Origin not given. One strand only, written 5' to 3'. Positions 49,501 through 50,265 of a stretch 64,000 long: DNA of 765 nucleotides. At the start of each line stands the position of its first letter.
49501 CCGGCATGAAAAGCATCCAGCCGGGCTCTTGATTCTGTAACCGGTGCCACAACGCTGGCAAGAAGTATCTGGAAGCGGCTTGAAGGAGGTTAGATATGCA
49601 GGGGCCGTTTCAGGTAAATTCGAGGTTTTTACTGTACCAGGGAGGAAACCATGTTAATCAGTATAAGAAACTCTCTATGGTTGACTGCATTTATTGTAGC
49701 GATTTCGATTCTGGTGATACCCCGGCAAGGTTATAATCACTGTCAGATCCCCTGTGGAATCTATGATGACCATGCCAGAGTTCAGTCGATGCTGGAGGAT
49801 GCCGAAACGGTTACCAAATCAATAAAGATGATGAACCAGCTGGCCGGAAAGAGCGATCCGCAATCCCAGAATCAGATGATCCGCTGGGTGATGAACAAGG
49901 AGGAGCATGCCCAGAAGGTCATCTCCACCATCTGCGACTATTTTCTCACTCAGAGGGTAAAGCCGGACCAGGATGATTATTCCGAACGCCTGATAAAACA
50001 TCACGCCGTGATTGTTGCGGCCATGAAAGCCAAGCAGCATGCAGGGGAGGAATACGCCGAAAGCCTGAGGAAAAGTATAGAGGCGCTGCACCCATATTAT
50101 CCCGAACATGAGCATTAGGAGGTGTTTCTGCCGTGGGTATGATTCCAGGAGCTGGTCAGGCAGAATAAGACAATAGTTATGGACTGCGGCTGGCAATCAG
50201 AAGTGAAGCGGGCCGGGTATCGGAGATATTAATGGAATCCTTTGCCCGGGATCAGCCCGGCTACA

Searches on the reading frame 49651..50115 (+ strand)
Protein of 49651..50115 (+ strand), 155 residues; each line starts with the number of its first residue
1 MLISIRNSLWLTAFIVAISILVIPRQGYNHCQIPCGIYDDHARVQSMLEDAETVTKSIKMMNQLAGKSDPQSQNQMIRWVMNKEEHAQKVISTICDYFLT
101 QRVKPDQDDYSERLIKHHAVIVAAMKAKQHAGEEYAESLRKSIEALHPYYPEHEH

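Call 7: search_protein_families(library=pfam, max_evalue=1, proteins=[window:49651-50115:+])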
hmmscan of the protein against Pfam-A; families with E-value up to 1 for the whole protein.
window:49651-50115:+ (155 aa): 8 families
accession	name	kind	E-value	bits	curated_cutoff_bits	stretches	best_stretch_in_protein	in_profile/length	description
PF09055.16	Sod_Ni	-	1.9e-36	125.8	25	1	29-153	5-126/127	Nickel-containing superoxide dismutase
PF00210.30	Ferritin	-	0.0036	17.7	24.5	1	44-95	85-136/142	Ferritin-like domain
PF19994.4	GASH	-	0.023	14.3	27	1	57-146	166-252/398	GTPase-associated system helical domain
PF19971.4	TCAD2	-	0.029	15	27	1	50-92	21-63/90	Ternary complex associated domain 2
PF11979.13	SARA_C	-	0.036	13.5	25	1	35-134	172-281/353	Smad anchor for receptor activation-like, C-terminal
PF19643.4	DUF6146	-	0.044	14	27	1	79-152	31-99/133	Family of unknown function (DUF6146)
PF19504.4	DUF6038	-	0.061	12.5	25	1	70-144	215-294/544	Family of unknown function (DUF6038)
PF04818.19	CID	-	0.097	13.3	23.9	1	61-104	7-46/120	CID domain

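Call 8: search_protein_families(library=ncbifam, max_evalue=1, proteins=[window:49651-50115:+])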
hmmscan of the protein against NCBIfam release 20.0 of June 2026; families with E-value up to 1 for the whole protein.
window:49651-50115:+ (155 aa): 1 family
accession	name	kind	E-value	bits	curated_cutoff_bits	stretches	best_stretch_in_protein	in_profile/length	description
TIGR02753.1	sodN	equivalog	2.4e-11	44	90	1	28-148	19-137/145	superoxide dismutase, Ni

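Call 9: find_encoding_contigs(protein=window:49651-50115:+, flank=6000, max_places=10)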
Protein window:49651-50115:+ (155 aa): 4 contigs read that carry it; 1 place shown.
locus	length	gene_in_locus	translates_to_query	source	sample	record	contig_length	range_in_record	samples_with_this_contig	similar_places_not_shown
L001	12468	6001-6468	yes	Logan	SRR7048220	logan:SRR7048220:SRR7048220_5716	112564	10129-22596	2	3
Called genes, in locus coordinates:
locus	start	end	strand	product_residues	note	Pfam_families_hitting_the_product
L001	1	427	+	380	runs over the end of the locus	PF13439:Glyco_transf_4 (weak), PF13692:Glyco_trans_1_4 (faint)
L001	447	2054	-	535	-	PF07719:TPR_2 (faint), PF01694:Rhomboid, PF08551:DUF1751 (weak), PF13432:TPR_16 (faint), PF13428:TPR_14 (faint)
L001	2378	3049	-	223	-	PF04493:Endonuclease_5, PF01949:Endo_dU (weak)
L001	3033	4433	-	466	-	PF00753:Lactamase_B, PF10996:Beta-Casp, PF07521:RMMBL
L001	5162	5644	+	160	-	PF00583:Acetyltransf_1, PF13673:Acetyltransf_10, PF13508:Acetyltransf_7, PF08445:FR47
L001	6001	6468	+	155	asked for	PF09055:Sod_Ni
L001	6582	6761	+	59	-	-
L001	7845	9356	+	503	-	PF04972:BON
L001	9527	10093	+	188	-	PF00857:Isochorismatase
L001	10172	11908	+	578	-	PF14716:HHH_8, PF14520:HHH_5 (weak), PF14792:DNA_pol_B_palm, PF14791:DNA_pol_B_thumb, PF02811:PHP (weak)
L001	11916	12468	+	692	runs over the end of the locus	PF22745:Nlig-Ia, PF01653:DNA_ligase_aden, PF03120:OB_DNA_ligase, PF14520:HHH_5 (faint), PF12826:HHH_2, PF00533:BRCT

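Call 10: find_homologous_proteins(query=window:49651-50115:+)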
Query window:49651-50115:+ (155 aa): 2867 proteins with E <= 0.001 among 2872 candidates; the best 120 are listed.
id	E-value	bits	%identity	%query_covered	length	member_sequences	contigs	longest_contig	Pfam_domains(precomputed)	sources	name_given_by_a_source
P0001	7.3e-99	346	100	100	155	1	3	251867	PF09055.17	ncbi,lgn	-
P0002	1.3e-66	241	68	100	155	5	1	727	PF09055.17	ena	-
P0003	4.9e-66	239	72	98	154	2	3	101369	PF09055.17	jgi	-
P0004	7.2e-66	239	73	97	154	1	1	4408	PF09055.17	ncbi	-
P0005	4.1e-65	236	71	99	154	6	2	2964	PF09055.17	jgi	-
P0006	4.5e-65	236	71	94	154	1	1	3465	PF09055.17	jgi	-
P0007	9.9e-65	235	68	100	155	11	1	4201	PF09055.17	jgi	-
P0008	3.6e-64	233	67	100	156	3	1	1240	PF09055.17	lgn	-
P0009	5.3e-64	233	67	100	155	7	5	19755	PF09055.17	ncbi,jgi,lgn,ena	-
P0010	5.9e-64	233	68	97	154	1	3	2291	PF09055.17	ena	-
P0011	6.1e-64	233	68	97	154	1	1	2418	PF09055.17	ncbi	-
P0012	9.4e-64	232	66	100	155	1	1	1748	PF09055.17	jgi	jgi:nickel superoxide dismutase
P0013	1.3e-63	232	69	97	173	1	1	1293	PF09055.17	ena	-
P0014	2.0e-63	231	69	97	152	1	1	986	PF09055.17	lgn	-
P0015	2.0e-63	231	70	98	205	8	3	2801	PF09055.17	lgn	-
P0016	2.1e-63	231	67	97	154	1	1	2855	PF09055.17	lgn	-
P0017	2.4e-63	231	66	100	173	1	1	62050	PF09055.17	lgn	-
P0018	2.8e-63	230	67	100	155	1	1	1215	PF09055.17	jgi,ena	-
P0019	2.9e-63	230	66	100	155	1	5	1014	PF09055.17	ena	-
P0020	3.0e-63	230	67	99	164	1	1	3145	PF09055.17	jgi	jgi:nickel superoxide dismutase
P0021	3.1e-63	230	67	99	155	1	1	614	PF09055.17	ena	-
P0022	3.6e-63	230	68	97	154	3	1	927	PF09055.17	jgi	jgi:nickel superoxide dismutase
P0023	3.7e-63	230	68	96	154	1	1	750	PF09055.17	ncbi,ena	-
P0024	4.1e-63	230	67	100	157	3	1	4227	PF09055.17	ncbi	-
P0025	4.5e-63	230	63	100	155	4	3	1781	PF09055.17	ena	-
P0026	5.1e-63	230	65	100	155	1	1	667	PF09055.17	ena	-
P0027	5.6e-63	230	68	99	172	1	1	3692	PF09055.17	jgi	-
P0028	6.1e-63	229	66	98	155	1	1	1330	PF09055.17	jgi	jgi:nickel superoxide dismutase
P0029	6.6e-63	229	68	96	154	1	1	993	PF09055.17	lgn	-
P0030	7.0e-63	229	68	98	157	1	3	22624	PF09055.17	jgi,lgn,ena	-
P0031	7.6e-63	229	64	100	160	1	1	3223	PF09055.17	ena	-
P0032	9.7e-63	229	67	98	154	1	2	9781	PF09055.17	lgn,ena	-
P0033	1.0e-62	229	67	97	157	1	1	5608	PF09055.17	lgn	-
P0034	1.1e-62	229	66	100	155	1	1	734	PF09055.17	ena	-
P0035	1.1e-62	229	67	97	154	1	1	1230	PF09055.17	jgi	-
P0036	1.1e-62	229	67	100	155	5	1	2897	PF09055.17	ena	-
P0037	1.2e-62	228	67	95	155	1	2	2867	PF09055.17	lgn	-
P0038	1.3e-62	228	70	98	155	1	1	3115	PF09055.17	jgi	-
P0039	1.3e-62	228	68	98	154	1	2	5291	PF09055.17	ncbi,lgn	-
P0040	1.4e-62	228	68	100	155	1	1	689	PF09055.17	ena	-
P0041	1.5e-62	228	68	100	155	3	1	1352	PF09055.17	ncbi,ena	-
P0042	1.5e-62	228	68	100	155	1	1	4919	PF09055.17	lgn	-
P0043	1.5e-62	228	67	97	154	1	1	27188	PF09055.17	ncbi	-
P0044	1.7e-62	228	69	95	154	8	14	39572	PF09055.17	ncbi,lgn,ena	-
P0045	1.7e-62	228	70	95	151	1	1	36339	PF09055.17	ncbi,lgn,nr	ncbi:MAG: superoxide dismutase [Desulfobacteraceae bacterium]|nr:superoxide dismutase [Desulfobacter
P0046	1.9e-62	228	66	99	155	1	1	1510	PF09055.17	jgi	-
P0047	2.3e-62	228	64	100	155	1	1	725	PF09055.17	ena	-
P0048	2.5e-62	227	68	97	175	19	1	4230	PF09055.17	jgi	-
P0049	2.9e-62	227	68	100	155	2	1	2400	PF09055.17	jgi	jgi:nickel superoxide dismutase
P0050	3.0e-62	227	69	95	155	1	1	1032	PF09055.17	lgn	-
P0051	3.2e-62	227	71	92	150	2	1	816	PF09055.17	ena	-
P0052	4.0e-62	227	67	99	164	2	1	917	PF09055.17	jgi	jgi:nickel superoxide dismutase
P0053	4.0e-62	227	70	94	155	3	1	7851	PF09055.17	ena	-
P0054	4.4e-62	227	68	99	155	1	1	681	PF09055.17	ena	-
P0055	4.5e-62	227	68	97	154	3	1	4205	PF09055.17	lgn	-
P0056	4.5e-62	227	66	100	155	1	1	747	PF09055.17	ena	-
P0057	4.7e-62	227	67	99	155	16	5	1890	PF09055.17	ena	-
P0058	4.7e-62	227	66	100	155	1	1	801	PF09055.17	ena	-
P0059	4.8e-62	226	64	98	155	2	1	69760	PF09055.17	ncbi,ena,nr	ncbi:MAG: superoxide dismutase, Ni [Proteobacteria bacterium]|nr:superoxide dismutase, Ni [Pseudomon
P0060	5.2e-62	226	67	100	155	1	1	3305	PF09055.17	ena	-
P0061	5.6e-62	226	72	93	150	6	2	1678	PF09055.17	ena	-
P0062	5.8e-62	226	65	97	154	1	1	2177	PF09055.17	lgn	-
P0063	6.7e-62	226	70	94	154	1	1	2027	PF09055.17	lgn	-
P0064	6.9e-62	226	75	81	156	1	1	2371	PF09055.17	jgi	jgi:nickel superoxide dismutase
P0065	7.1e-62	226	66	98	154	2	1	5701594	PF09055.17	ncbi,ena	-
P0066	7.4e-62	226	67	98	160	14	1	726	PF09055.17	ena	-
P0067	7.4e-62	226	69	95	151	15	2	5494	PF09055.17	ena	-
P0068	7.6e-62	226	67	98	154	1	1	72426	PF09055.17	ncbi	-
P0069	7.7e-62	226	66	99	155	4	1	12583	PF09055.17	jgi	jgi:nickel superoxide dismutase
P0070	9.1e-62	226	69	98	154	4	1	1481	PF09055.17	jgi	-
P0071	9.3e-62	226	68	97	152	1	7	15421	PF09055.17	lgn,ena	-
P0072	9.3e-62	226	70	94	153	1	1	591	PF09055.17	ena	-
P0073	1.0e-61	225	68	94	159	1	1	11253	PF09055.17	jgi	jgi:nickel superoxide dismutase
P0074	1.0e-61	225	68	97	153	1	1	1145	PF09055.17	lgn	-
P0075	1.1e-61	225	68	94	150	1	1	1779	PF09055.17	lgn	-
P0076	1.1e-61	225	69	94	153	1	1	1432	PF09055.17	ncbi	-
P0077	1.1e-61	225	68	100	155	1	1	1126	PF09055.17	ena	-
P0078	1.1e-61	225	68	95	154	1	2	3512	PF09055.17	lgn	-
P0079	1.2e-61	225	64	97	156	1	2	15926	PF09055.17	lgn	-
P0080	1.3e-61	225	67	99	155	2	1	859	PF09055.17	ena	-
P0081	1.4e-61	225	66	100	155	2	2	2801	PF09055.17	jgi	jgi:nickel superoxide dismutase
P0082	1.4e-61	225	67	100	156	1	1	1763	PF09055.17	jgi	-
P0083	1.5e-61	225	68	94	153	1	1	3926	PF09055.17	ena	-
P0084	1.5e-61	225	69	94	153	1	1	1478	PF09055.17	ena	-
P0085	1.6e-61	225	68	99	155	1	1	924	PF09055.17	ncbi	-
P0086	1.6e-61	225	70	92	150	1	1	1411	PF09055.17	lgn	-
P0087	1.7e-61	225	65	100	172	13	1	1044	PF09055.17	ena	-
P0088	1.7e-61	225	70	94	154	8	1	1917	PF09055.17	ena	-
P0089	1.7e-61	225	66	100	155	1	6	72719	PF09055.17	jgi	jgi:nickel superoxide dismutase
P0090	1.9e-61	225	67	98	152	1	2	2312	PF09055.17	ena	-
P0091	2.0e-61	225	77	85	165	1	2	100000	PF09055.17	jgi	jgi:nickel superoxide dismutase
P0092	2.0e-61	224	71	92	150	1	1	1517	PF09055.17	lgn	-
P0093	2.0e-61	224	76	81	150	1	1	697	PF09055.17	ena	-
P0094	2.1e-61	224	68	95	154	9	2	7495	PF09055.17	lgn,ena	-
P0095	2.4e-61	224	66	97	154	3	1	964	PF09055.17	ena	-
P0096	2.4e-61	224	66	97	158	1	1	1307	PF09055.17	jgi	jgi:nickel superoxide dismutase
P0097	2.6e-61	224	67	100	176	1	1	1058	PF09055.17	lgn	-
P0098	2.7e-61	224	67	99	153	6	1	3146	PF09055.17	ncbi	-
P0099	2.8e-61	224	71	87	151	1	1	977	PF09055.17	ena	-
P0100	3.0e-61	224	66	99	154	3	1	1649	PF09055.17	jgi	jgi:nickel superoxide dismutase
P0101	3.1e-61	224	75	85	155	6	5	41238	PF09055.17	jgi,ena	-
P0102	3.1e-61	224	67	95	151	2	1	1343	PF09055.17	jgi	jgi:nickel superoxide dismutase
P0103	3.2e-61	224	67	97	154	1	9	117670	PF09055.17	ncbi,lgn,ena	-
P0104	3.2e-61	224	68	95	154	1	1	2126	PF09055.17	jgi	jgi:nickel superoxide dismutase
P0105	3.2e-61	224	65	97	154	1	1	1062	PF09055.17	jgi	jgi:nickel superoxide dismutase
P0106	3.2e-61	224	69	92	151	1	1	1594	PF09055.17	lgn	-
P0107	3.5e-61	224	65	99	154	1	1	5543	PF09055.17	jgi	jgi:nickel superoxide dismutase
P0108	3.6e-61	224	75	85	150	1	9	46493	PF09055.17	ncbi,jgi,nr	ncbi:MAG: superoxide dismutase, Ni [Xanthomonadales bacterium]|jgi:nickel superoxide dismutase|nr:su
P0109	3.6e-61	224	65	100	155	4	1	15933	PF09055.17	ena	-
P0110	3.7e-61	224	63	100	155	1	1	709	PF09055.17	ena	-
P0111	3.7e-61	224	66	99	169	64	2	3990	PF09055.17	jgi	jgi:nickel superoxide dismutase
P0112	3.8e-61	224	66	97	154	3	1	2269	PF09055.17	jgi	jgi:nickel superoxide dismutase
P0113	3.9e-61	224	67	94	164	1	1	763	PF09055.17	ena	-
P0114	4.3e-61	223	68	95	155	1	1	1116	PF09055.17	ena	-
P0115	4.4e-61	223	77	86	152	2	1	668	PF09055.17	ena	-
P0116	4.5e-61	223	67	97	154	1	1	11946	PF09055.17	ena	-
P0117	4.6e-61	223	70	93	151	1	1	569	PF09055.17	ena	-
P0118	4.6e-61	223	71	94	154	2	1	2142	PF09055.17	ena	-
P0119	4.7e-61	223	65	97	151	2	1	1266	PF09055.17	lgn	-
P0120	5.0e-61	223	67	100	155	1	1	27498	PF09055.17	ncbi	-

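Call 14: find_related_loci(query=A1, collection=genome_contigs, flank=5000)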
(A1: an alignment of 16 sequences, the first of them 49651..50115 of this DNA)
Query A1 (155 aa) in genome_contigs; peptide patterns used: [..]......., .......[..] (x = any residue, [..] = any of these).
473 stretches matched a pattern; 421 encode a relative of the query (tblastn E <= 1e-3); the best 80 are kept; 80 distinct loci.
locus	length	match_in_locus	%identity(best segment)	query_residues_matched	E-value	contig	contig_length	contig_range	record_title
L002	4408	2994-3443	73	6-155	2e-73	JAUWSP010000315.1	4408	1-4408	MAG: Acidobacteriota bacterium isolate CSMAG_2557 CSMAG_2557_k127_1433702_length_4408_cov_313.0000, whole genome shotgun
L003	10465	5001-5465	68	1-155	1e-72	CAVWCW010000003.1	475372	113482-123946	MAG: uncultured Gammaproteobacteria bacterium isolate MFD03804.bin.1.42 genome assembly, contig: contig_19672, whole gen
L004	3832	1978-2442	67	1-155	1e-71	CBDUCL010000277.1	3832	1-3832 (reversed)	MAG TPA_asm: uncultured Chromatiales bacterium isolate ERR2431959_binner123_Refined_29 genome assembly, contig: ERZ23878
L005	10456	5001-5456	68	4-155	4e-70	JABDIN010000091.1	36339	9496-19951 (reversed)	MAG: Desulfobacteraceae bacterium isolate DS_bin_10 k127_108107, whole genome shotgun sequence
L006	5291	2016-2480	67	1-155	2e-70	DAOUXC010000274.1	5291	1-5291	MAG TPA_asm: Desulfobacteraceae bacterium isolate CSMAG_891 CSMAG_891_k141_15160_length_5291_cov_34.4183, whole genome s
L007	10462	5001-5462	68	1-155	6e-69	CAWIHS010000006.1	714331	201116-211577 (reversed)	MAG: uncultured Gammaproteobacteria bacterium isolate MFD03804.bin.1.238 genome assembly, contig: contig_39372, whole ge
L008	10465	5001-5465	66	1-155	4e-69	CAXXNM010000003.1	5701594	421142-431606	MAG: Desulfobacteraceae bacterium isolate 94c597b8-8bab-4270-bc76-cd5edc901942 genome assembly, contig: contig_3, whole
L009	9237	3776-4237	66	2-155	1e-68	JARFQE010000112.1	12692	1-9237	MAG: Arenicellales bacterium isolate MAG_Ve_Sed_16 k141_4731264, whole genome shotgun sequence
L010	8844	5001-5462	66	2-155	1e-68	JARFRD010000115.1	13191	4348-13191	MAG: Gammaproteobacteria bacterium isolate MAG_Ve_Sed_41 k141_3079187, whole genome shotgun sequence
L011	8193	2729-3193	64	1-155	1e-68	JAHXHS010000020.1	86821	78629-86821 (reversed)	MAG: Candidatus Thiodiazotropha sp. (ex Epidulcina cf. delphinae) isolate 3502H_Th2 c_000000000021, whole genome shotgun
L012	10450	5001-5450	65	5-154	3e-68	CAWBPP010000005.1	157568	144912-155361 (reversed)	MAG: Candidatus Polarisedimenticolaceae bacterium isolate MFD03804.bin.3.322 genome assembly, contig: contig_40281, whol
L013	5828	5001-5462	66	1-154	5e-68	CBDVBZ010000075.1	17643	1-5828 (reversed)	MAG TPA_asm: uncultured bacterium isolate SRR22302364_binner13_Refined_9 genome assembly, contig: ERZ25073603.948, whole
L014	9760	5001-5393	75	25-155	1e-67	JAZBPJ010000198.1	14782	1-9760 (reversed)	MAG: Lysobacterales bacterium isolate bin.30 k117_8892193, whole genome shotgun sequence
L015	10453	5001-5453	64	5-155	2e-67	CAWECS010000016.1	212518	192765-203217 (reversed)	MAG: uncultured Gammaproteobacteria bacterium isolate MFD03551.bin.2.28 genome assembly, contig: contig_49673, whole gen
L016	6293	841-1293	65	5-155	2e-67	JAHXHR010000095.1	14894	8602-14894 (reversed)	MAG: Candidatus Thiodiazotropha sp. (ex Epidulcina cf. delphinae) isolate 3502H_Th1 c_000000000174, whole genome shotgun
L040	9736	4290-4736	62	5-155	4e-65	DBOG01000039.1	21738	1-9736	MAG TPA_asm: Proteobacteria bacterium UBA652 UBA652_contig_7168, whole genome shotgun sequence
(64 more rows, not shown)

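Call 21: search_protein_families(library=pfam, alignment_id=A2, max_evalue=0.001)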
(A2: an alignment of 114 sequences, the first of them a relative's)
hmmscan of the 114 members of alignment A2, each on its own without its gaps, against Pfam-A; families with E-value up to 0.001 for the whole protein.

A. member 1, L002:3516-4394:- (293 aa): 2 families
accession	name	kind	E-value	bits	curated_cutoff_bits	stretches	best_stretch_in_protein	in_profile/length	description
PF03553.21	Na_H_antiporter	-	3e-49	168.4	23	1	6-291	34-303/303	Na+/H+ antiporter family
PF03606.21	DcuC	-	3.1e-14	52.8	23.1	1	71-262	243-432/461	C4-dicarboxylate anaerobic carrier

B. families by the number of members that match (of 114 scanned): 127 families (the first 25 are shown)
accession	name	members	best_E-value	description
PF13469.12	Sulfotransfer_3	6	1.2e-19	Sulfotransferase family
PF00685.33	Sulfotransfer_1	6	2.5e-16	Sulfotransferase domain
PF03618.20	Kinase-PPPase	3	6.5e-80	Kinase/pyrophosphorylase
PF13561.12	adh_short_C2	3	5.1e-44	Enoyl-(Acyl carrier protein) reductase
PF00106.31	adh_short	3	9.5e-43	short chain dehydrogenase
PF08659.16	KR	3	8.7e-11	KR domain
PF03702.20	AnmK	2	5.8e-130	Anhydro-N-acetylmuramic acid kinase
PF10070.14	DabA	2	3.6e-67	Probable inorganic carbon transporter subunit DabA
PF07308.18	DUF1456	2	3.1e-56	Protein of unknown function (DUF1456)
PF04608.18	PgpA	2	5.6e-44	Phosphatidylglycerophosphatase A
PF02589.21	LUD_dom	2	2.7e-32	LUD domain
PF11383.14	DUF3187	2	6.2e-30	Protein of unknown function (DUF3187)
PF00903.31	Glyoxalase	2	7.1e-15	Glyoxalase/Bleomycin resistance protein/Dioxygenase superfamily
PF23441.1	SDR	2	2.3e-10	SDR-like rossmann domain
PF01370.27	Epimerase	2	7.8e-07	NAD dependent epimerase/dehydratase family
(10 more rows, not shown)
